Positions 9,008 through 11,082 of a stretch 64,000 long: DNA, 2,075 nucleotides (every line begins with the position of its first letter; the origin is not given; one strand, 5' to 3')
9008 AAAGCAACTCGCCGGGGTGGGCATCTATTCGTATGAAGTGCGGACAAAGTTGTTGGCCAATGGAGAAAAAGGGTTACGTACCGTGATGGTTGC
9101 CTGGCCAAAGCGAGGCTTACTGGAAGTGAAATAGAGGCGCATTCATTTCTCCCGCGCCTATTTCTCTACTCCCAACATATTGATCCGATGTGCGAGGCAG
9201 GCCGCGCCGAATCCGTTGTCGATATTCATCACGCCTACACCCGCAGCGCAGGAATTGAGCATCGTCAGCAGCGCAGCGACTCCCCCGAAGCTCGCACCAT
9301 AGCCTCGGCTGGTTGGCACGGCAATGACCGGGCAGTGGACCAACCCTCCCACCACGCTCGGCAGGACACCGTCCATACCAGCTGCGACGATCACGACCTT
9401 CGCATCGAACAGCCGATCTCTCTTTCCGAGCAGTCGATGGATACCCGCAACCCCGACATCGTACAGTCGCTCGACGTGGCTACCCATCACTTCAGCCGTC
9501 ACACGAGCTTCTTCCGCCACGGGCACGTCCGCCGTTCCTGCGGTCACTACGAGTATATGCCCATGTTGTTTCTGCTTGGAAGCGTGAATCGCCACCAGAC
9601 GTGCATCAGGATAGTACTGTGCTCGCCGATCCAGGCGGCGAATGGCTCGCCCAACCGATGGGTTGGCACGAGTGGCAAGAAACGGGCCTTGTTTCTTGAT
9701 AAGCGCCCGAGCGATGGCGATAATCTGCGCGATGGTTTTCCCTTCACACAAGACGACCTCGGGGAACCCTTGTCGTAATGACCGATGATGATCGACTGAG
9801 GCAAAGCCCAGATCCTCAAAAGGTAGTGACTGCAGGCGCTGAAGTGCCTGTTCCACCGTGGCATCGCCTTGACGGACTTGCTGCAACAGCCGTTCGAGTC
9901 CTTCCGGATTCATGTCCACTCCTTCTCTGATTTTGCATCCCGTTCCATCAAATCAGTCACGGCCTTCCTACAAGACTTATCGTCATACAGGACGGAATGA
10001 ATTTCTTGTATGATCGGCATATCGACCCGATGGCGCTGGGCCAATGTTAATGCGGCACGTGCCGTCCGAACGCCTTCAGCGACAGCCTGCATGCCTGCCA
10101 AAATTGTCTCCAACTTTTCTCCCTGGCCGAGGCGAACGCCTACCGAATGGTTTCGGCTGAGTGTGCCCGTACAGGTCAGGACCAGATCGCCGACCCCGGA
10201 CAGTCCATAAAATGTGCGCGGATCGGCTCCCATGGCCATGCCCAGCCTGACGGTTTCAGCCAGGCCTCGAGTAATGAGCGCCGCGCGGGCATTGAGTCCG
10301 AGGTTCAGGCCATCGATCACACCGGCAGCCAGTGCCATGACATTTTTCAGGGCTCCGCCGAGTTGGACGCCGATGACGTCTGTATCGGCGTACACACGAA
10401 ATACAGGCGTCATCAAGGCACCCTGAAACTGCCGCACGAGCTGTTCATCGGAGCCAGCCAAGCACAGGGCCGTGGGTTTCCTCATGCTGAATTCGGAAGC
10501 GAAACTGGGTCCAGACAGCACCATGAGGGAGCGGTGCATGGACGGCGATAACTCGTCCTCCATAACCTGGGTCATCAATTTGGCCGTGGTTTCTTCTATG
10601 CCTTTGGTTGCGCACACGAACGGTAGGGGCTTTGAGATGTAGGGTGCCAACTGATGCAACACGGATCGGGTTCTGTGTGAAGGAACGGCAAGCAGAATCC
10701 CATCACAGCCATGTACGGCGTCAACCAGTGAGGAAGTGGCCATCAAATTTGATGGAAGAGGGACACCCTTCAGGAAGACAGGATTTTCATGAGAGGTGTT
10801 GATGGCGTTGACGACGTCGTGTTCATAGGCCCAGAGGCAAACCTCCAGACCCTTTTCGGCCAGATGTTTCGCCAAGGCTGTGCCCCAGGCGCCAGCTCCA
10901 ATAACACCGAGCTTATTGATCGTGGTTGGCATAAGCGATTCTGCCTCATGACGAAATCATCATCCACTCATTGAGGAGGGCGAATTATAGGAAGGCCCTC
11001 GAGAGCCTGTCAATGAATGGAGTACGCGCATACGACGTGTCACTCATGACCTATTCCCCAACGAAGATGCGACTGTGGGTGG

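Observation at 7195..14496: larC and larB cluster near the cyclodeaminase: candidate nickel-pincer-dependent arginine catabolic system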

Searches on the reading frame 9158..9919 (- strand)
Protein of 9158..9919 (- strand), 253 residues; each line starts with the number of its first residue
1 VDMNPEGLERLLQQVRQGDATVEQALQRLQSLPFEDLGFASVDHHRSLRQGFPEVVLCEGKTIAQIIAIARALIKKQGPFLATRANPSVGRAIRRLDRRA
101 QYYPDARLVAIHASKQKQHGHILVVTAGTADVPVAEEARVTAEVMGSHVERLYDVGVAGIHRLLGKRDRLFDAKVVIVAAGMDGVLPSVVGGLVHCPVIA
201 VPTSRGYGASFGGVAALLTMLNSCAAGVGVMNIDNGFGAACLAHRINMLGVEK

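Call 3: search_protein_families(library=ncbifam, proteins=[window:9158-9919:-])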
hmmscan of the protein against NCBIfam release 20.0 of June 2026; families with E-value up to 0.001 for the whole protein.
window:9158-9919:- (253 aa): 2 families
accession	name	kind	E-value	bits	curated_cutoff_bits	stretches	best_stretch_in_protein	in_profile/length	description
NF033503.1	LarB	equivalog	3.9e-86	288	175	1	42-247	1-207/209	nickel pincer cofactor biosynthesis protein LarB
TIGR01162.1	purE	equivalog_domain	8.1e-06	25.4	149.6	1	172-246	53-125/156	5-(carboxyamino)imidazole ribonucleotide mutase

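Call 4: search_protein_families(library=pfam, proteins=[window:9158-9919:-])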
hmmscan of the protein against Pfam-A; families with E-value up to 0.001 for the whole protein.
window:9158-9919:- (253 aa): 1 family
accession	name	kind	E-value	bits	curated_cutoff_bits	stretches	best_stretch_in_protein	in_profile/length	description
PF00731.26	AIRC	-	3.4e-13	49.8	30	1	122-248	2-128/148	AIR carboxylase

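Call 30: search_solved_structures(query=window:9158-9919:-, max_evalue=0.001, show_alignments=1)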
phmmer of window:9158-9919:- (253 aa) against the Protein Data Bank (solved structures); distinct sequences matched with E-value up to 0.001: 3.
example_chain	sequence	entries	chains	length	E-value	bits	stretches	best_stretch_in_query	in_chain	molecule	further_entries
8soq_A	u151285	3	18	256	6.5e-69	235.5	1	10-249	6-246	Pyridinium-3,5-biscarboxylic acid mononucleotide synthase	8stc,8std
7mj0_A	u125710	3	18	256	1.4e-68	234.3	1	10-249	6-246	Pyridinium-3,5-biscarboxylic acid mononucleotide synthase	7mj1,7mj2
2ywx_A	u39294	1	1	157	4.7e-05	26.4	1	124-248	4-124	Phosphoribosylaminoimidazole carboxylase catalytic subunit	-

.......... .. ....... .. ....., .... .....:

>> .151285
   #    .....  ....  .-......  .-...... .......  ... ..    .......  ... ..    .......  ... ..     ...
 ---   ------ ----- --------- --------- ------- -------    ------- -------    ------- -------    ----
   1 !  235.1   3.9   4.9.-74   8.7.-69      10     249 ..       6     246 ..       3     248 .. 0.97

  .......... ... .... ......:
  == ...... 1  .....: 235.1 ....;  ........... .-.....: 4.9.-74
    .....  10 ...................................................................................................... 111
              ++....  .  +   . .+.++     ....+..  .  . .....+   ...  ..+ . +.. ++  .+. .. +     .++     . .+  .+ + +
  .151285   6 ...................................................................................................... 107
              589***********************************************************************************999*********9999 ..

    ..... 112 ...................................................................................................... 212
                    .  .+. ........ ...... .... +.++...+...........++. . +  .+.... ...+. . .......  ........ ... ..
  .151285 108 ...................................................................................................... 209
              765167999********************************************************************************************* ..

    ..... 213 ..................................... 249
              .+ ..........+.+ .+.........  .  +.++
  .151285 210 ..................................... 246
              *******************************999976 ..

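Call 63: search_dna_similar(query=window:9158-9919:-, collection=plasmids, mode=protein, max_rows=15, rows=spread)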
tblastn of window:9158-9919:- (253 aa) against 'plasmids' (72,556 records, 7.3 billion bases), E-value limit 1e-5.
Records with a match: 113; places in all: 114; records where one place covers at least 80% of the query: 113.
Best place of each record, by identity: <60% 113.
By first word of the organism name: Pseudosulfitobacter 47; Sulfitobacter 13; Lacticaseibacillus 11; Clostridium 9; Rhizobium 9; Lactiplantibacillus 3; Streptomyces 2; Embleya 2; Burkholderia 2; Pseudanabaena 1; and 14 more.
By predicted mobility (MOB-suite, as given by PLSDB): non-mobilizable 90; conjugative 16; mobilizable 7.
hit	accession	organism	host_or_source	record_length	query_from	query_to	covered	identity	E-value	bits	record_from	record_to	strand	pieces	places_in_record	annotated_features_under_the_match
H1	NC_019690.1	Pseudanabaena sp. PCC 7367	-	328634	1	246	97%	56.2%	3e-73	249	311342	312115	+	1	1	larB: nickel pincer cofactor biosynthesis protein LarB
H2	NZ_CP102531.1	Lacticaseibacillus paracasei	Homo sapiens,Cell culture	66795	10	249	95%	53.9%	6e-63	219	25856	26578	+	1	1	larB: nickel pincer cofactor biosynthesis protein LarB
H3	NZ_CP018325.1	Lactiplantibacillus plantarum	Assembled genome,Stinky Tofu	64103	3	249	98%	50.4%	1e-48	218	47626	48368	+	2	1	none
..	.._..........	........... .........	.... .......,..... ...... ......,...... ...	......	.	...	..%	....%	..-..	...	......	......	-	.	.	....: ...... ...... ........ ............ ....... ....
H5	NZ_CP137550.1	Streptomyces sp. N50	Selaginella tamariscina,cell ...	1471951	36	246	83%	45.0%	9e-28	118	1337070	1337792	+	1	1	record has no annotation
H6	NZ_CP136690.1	Sulfitobacter sp. LC.270.F.C4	Macrocystis pyrifera gametophyte,Whole ...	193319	41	249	83%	43.4%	5e-28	119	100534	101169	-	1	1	larB: nickel pincer cofactor biosynthesis protein LarB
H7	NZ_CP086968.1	Pseudosulfitobacter pseudonitzschiae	Skeletonema costatum,The surface ...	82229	41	249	83%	43.2%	9e-28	118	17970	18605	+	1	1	larB: nickel pincer cofactor biosynthesis protein LarB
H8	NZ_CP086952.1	Pseudosulfitobacter pseudonitzschiae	Skeletonema costatum,The surface ...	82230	41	249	83%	43.2%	9e-28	118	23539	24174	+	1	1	larB: nickel pincer cofactor biosynthesis protein LarB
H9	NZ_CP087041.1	Pseudosulfitobacter pseudonitzschiae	Mediolabrus comicus,The surface ...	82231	41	249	83%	43.2%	9e-28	118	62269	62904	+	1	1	larB: nickel pincer cofactor biosynthesis protein LarB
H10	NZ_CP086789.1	Pseudosulfitobacter pseudonitzschiae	Thalassiosira tenera,The surface ...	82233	41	249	83%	43.2%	9e-28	118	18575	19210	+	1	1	larB: nickel pincer cofactor biosynthesis protein LarB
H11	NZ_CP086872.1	Pseudosulfitobacter pseudonitzschiae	Skeletonema costatum,The surface ...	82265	41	249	83%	43.2%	9e-28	118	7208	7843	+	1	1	larB: nickel pincer cofactor biosynthesis protein LarB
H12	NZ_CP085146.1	Sulfitobacter dubius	cell culture,Sediment from the Channel ...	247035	41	249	83%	42.9%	7e-27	115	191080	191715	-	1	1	larB: nickel pincer cofactor biosynthesis protein LarB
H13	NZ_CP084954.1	Sulfitobacter indolifex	cell culture,Seawater from the North ...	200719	41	249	83%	41.5%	2e-26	114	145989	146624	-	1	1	larB: nickel pincer cofactor biosynthesis protein LarB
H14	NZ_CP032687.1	Rhizobium sp. CCGE531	Phaseolus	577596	42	245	81%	42.0%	3e-34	137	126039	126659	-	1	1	larB: nickel pincer cofactor biosynthesis protein LarB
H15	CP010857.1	Marinovum algicola DG 898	-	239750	42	246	81%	39.7%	5e-31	127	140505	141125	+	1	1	putative circadian phase modifier CpmA-like protein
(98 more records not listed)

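Call 64: get_annotated_region(hit=H1, flank=8000)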
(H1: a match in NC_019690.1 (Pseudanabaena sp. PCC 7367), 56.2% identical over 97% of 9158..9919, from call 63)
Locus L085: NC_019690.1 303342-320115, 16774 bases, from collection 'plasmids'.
description: Pseudanabaena sp. PCC 7367 plasmid pPSE7367.01, complete sequence
organism: Pseudanabaena sp. PCC 7367 (NCBI taxid 82654)
taxonomy: Bacteria; Cyanobacteriota; Cyanophyceae; Pseudanabaenales; Pseudanabaenaceae; Pseudanabaena; Pseudanabaena sp. PCC 7367
host: -; source: -; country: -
typing (MOB-suite, as given by PLSDB): conjugative; replicon rep_cluster_1271; relaxase MOBQ; mating-pair formation MPF_T
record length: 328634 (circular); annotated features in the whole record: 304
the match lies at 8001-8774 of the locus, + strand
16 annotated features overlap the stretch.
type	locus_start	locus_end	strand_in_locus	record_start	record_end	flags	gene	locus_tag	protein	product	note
CDS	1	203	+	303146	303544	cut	-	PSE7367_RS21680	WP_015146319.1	hypothetical protein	-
CDS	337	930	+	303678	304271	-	-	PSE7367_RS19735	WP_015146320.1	phycobiliprotein lyase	-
CDS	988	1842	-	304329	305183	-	-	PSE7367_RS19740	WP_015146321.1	phycobilisome linker polypeptide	-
CDS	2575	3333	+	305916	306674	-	-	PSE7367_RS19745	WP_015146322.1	15,16-dihydrobiliverdin:ferredoxin oxidoreductase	-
CDS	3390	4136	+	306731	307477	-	-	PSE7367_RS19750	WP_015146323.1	phycoerythrobilin:ferredoxin oxidoreductase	-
CDS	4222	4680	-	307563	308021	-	-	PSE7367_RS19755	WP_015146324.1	STAS domain-containing protein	-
CDS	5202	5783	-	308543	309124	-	-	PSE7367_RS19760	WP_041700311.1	phycobiliprotein lyase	GO:0017009 - protein-phycocyanobilin linkage [Evidence IEA]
CDS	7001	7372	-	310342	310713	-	-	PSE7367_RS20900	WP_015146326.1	hypothetical protein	-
CDS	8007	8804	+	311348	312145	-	larB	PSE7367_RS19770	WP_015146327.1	nickel pincer cofactor biosynthesis protein LarB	GO:0006189 - 'de novo' IMP biosynthetic process [Evidence IEA]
CDS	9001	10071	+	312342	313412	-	-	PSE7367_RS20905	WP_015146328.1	hypothetical protein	-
CDS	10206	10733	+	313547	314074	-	-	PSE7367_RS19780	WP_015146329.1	hypothetical protein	-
CDS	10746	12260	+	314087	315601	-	-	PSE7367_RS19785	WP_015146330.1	phage terminase large subunit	-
CDS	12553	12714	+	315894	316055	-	-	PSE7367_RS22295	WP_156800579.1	hypothetical protein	-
CDS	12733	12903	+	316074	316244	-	-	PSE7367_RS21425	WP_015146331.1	DUF4278 domain-containing protein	-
CDS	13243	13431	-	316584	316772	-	-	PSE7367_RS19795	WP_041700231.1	hypothetical protein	-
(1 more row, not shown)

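Call 65: get_annotated_region(hit=H4, flank=6000)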
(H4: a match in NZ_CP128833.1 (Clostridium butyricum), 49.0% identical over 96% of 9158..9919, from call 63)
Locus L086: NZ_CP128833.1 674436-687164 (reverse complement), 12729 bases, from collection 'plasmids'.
description: Clostridium butyricum strain DKU-11 plasmid unnamed1, complete sequence
organism: Clostridium butyricum (NCBI taxid 1492)
taxonomy: Bacteria; Bacillota; Clostridia; Eubacteriales; Clostridiaceae; Clostridium; Clostridium butyricum
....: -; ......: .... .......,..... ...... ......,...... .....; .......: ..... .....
typing (MOB-suite, as given by PLSDB): non-mobilizable
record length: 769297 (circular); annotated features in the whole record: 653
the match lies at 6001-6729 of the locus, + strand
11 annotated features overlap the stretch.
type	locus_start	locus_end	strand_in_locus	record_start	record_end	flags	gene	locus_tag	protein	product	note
CDS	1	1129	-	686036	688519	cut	-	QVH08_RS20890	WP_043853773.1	GxGYxYP domain-containing protein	-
CDS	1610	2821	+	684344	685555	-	-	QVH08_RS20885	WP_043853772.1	MFS transporter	GO:0055085 - transmembrane transport [Evidence IEA]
CDS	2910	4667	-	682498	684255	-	-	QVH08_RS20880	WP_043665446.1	ATP-binding cassette domain-containing protein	-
CDS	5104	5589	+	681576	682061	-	-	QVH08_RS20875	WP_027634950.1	flavodoxin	-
CDS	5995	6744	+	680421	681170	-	larB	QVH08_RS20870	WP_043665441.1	nickel pincer cofactor biosynthesis protein LarB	GO:0006189 - 'de novo' IMP biosynthetic process [Evidence IEA]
CDS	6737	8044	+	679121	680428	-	larC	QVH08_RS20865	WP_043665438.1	nickel pincer cofactor biosynthesis protein LarC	-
CDS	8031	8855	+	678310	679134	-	larE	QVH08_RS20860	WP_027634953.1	ATP-dependent sacrificial sulfur transferase LarE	-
CDS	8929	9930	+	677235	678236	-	-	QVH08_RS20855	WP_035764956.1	energy-coupling factor ABC transporter permease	-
CDS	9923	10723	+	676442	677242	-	cbiQ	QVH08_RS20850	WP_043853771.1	cobalt ECF transporter T component CbiQ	GO:0006824 - cobalt ion transport [Evidence IEA]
CDS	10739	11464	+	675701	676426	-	-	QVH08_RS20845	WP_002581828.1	ABC transporter ATP-binding protein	-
CDS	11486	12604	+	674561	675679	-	-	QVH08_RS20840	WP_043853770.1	aldo/keto reductase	-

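Call 74: search_dna_similar(query=L086:8031-8855:+, collection=plasmids, mode=protein, max_rows=60)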
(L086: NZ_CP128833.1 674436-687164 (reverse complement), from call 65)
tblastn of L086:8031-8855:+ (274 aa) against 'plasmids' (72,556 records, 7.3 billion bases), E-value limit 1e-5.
Records with a match: 112; places in all: 114; records where one place covers at least 80% of the query: 51.
Best place of each record, by identity: >=99% 2; 95-99% 7; <60% 103.
By first word of the organism name: Pseudosulfitobacter 47; Sulfitobacter 13; Lacticaseibacillus 11; Clostridium 9; Rhizobium 9; Lactiplantibacillus 3; Embleya 2; Burkholderia 2; Streptomyces 2; Roseburia 1; and 13 more.
By predicted mobility (MOB-suite, as given by PLSDB): non-mobilizable 90; conjugative 15; mobilizable 7.
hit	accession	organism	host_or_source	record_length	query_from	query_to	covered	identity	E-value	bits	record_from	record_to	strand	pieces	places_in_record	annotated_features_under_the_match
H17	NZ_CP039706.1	Clostridium butyricum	Homo sapiens,isolation from The first ...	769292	1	274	100%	100.0%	0e+0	559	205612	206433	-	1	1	larE: ATP-dependent sacrificial sulfur transferase LarE | larC: nickel pincer cofactor biosynthesis protein LarC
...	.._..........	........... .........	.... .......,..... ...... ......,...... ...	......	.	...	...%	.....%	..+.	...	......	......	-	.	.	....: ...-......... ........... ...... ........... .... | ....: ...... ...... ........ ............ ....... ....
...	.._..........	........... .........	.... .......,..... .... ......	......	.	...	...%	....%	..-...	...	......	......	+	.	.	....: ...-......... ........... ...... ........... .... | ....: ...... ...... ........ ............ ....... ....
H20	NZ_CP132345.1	Clostridium butyricum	Homo sapiens,Faeces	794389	1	274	100%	98.2%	1e-178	552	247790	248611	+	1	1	larE: ATP-dependent sacrificial sulfur transferase LarE | larC: nickel pincer cofactor biosynthesis protein LarC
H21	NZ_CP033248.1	Clostridium butyricum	environment swab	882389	1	274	100%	97.8%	2e-177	549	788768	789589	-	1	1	larE: ATP-dependent sacrificial sulfur transferase LarE | larC: nickel pincer cofactor biosynthesis protein LarC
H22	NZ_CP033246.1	Clostridium butyricum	Homo sapiens,stool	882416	1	274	100%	97.8%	2e-177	549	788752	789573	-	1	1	larE: ATP-dependent sacrificial sulfur transferase LarE | larC: nickel pincer cofactor biosynthesis protein LarC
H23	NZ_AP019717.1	Clostridium butyricum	-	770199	1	274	100%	97.8%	3e-176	545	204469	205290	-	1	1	larE: ATP-dependent sacrificial sulfur transferase LarE | larC: nickel pincer cofactor biosynthesis protein LarC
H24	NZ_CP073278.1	Clostridium butyricum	Homo sapiens,cell culture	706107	1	274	100%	97.4%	2e-175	543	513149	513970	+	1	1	larE: ATP-dependent sacrificial sulfur transferase LarE | larC: nickel pincer cofactor biosynthesis protein LarC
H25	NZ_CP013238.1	Clostridium butyricum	Microbial isolate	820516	1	274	100%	97.1%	3e-175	543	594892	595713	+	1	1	larE: ATP-dependent sacrificial sulfur transferase LarE | larC: nickel pincer cofactor biosynthesis protein LarC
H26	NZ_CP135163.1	Roseburia sp. 831b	Sus scrofa domesticus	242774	4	272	98%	58.7%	1e-100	328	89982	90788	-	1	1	larE: ATP-dependent sacrificial sulfur transferase LarE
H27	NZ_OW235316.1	Tepidibacter aestuarii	-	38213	6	268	96%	43.4%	2e-63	221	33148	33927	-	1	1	larE: ATP-dependent sacrificial sulfur transferase LarE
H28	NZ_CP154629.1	Acetoanaerobium noterae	cell culture,Sludge of a digestion ...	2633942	2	274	100%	36.4%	1e-49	182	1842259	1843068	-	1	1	none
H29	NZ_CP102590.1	Niallia taxi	-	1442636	23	268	90%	39.4%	8e-51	185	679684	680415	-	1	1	none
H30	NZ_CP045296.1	Paenibacillus cellulositrophicus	cell culture,Thai soil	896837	21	268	91%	39.1%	4e-54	195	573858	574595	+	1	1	larE: ATP-dependent sacrificial sulfur transferase LarE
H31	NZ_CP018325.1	Lactiplantibacillus plantarum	Assembled genome,Stinky Tofu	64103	11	268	94%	34.9%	9e-39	150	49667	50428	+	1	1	larE: ATP-dependent sacrificial sulfur transferase LarE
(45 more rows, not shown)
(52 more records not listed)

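Call 75: get_annotated_region(hit=H28, flank=10000)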
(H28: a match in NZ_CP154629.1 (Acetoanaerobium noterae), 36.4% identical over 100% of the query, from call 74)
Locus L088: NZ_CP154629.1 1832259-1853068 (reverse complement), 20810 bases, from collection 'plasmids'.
description: Acetoanaerobium noterae strain DSL2 plasmid pTPELB2, complete sequence
organism: Acetoanaerobium noterae (NCBI taxid 745369)
taxonomy: Bacteria; Bacillota; Clostridia; Peptostreptococcales; Filifactoraceae; Acetoanaerobium; Acetoanaerobium noterae
host: -; source: cell culture,Sludge of a digestion tower of a wastewater treatment plant; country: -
typing (MOB-suite, as given by PLSDB): non-mobilizable
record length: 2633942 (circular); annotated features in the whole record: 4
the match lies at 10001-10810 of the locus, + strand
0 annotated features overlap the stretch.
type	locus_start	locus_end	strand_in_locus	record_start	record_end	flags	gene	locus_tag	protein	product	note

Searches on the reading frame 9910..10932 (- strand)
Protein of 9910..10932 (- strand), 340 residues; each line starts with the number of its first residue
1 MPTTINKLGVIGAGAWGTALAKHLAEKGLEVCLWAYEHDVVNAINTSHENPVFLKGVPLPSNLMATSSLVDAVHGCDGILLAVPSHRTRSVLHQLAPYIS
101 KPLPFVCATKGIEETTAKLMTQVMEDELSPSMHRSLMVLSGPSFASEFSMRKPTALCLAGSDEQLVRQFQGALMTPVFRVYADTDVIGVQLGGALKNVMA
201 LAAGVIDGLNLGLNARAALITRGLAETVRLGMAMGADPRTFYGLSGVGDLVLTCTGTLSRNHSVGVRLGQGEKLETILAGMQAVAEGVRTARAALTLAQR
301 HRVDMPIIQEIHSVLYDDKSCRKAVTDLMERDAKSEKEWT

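Call 3: search_protein_families(library=ncbifam, proteins=[window:9910-10932:-])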
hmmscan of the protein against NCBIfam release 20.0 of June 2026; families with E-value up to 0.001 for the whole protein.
window:9910-10932:- (340 aa): 19 families
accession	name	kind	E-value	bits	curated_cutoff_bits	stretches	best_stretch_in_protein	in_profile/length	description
NF000942.0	PRK00094.1-4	subfamily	1.5e-129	432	257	1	6-337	3-333/334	NAD(P)H-dependent glycerol-3-phosphate dehydrogenase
NF000941.0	PRK00094.1-3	equivalog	1.2e-120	402.8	423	1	6-339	2-335/336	NAD(P)H-dependent glycerol-3-phosphate dehydrogenase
NF000940.0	PRK00094.1-2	subfamily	1.3e-118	396.2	202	1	7-336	2-328/330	NAD(P)H-dependent glycerol-3-phosphate dehydrogenase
NF000939.0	PRK00094.1-1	equivalog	1.5e-103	346.5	473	1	6-338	6-337/339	NAD(P)H-dependent glycerol-3-phosphate dehydrogenase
NF000946.0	PRK00094.2-4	equivalog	6.9e-95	317.9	455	1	6-338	5-334/342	NAD(P)H-dependent glycerol-3-phosphate dehydrogenase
NF009098.0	PRK12439.1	equivalog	1e-88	298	436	1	6-337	8-336/341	NAD(P)H-dependent glycerol-3-phosphate dehydrogenase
NF011211.0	PRK14618.1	equivalog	4.1e-87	292.5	489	1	6-336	5-328/328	NAD(P)H-dependent glycerol-3-phosphate dehydrogenase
NF011212.0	PRK14619.1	equivalog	9.4e-85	284.5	377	2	67-337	40-308/309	NAD(P)H-dependent glycerol-3-phosphate dehydrogenase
NF000944.0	PRK00094.2-2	equivalog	1.6e-78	264.2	603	1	7-338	22-349/371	NAD(P)H-dependent glycerol-3-phosphate dehydrogenase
NF011213.0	PRK14620.1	equivalog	5e-74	249.4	478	1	8-329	3-325/326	NAD(P)H-dependent glycerol-3-phosphate dehydrogenase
NF000943.0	PRK00094.2-1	equivalog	1.6e-73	247.9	400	1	7-331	2-295/296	NAD(P)H-dependent glycerol-3-phosphate dehydrogenase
TIGR03376.1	glycerol3P_DH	equivalog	4.6e-64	216.7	285.5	1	8-323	2-337/342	glycerol-3-phosphate dehydrogenase (NAD(+))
NF000947.0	PRK00094.2-5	equivalog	6.4e-53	180.3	251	1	6-317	5-316/323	NAD(P)H-dependent glycerol-3-phosphate dehydrogenase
NF000945.0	PRK00094.2-3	equivalog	8.4e-50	170.4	491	1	6-330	1-348/352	NAD(P)H-dependent glycerol-3-phosphate dehydrogenase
NF005091.0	PRK06522.2-2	equivalog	2e-09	37.1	252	1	7-237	3-229/302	2-dehydropantoate 2-reductase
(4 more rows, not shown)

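Call 4: search_protein_families(library=pfam, proteins=[window:9910-10932:-])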
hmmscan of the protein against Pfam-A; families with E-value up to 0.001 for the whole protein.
window:9910-10932:- (340 aa): 6 families
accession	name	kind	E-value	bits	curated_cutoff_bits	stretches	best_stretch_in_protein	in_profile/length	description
PF07479.19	NAD_Gly3P_dh_C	-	1.7e-56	190.8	25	1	185-325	1-141/142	NAD-dependent glycerol-3-phosphate dehydrogenase C-terminus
PF01210.29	NAD_Gly3P_dh_N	-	8.9e-49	165.9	23.1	1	8-165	2-157/158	NAD-dependent glycerol-3-phosphate dehydrogenase N-terminus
PF20618.3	GPD_NAD_C_bact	-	1.3e-23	83.7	27.6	1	245-311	1-66/66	Bacterial GPD, NAD-dependent C-terminal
PF02558.23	ApbA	-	2.1e-07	31.1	22.2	1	9-113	2-104/150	Ketopantoate reductase PanE/ApbA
PF03446.21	NAD_binding_2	-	5.5e-07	30.2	21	1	7-106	1-90/161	NAD binding domain of 6-phosphogluconate dehydrogenase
PF03807.23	F420_oxidored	-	6.5e-07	30.3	21.6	1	7-97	1-80/94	NADP oxidoreductase coenzyme F420-dependent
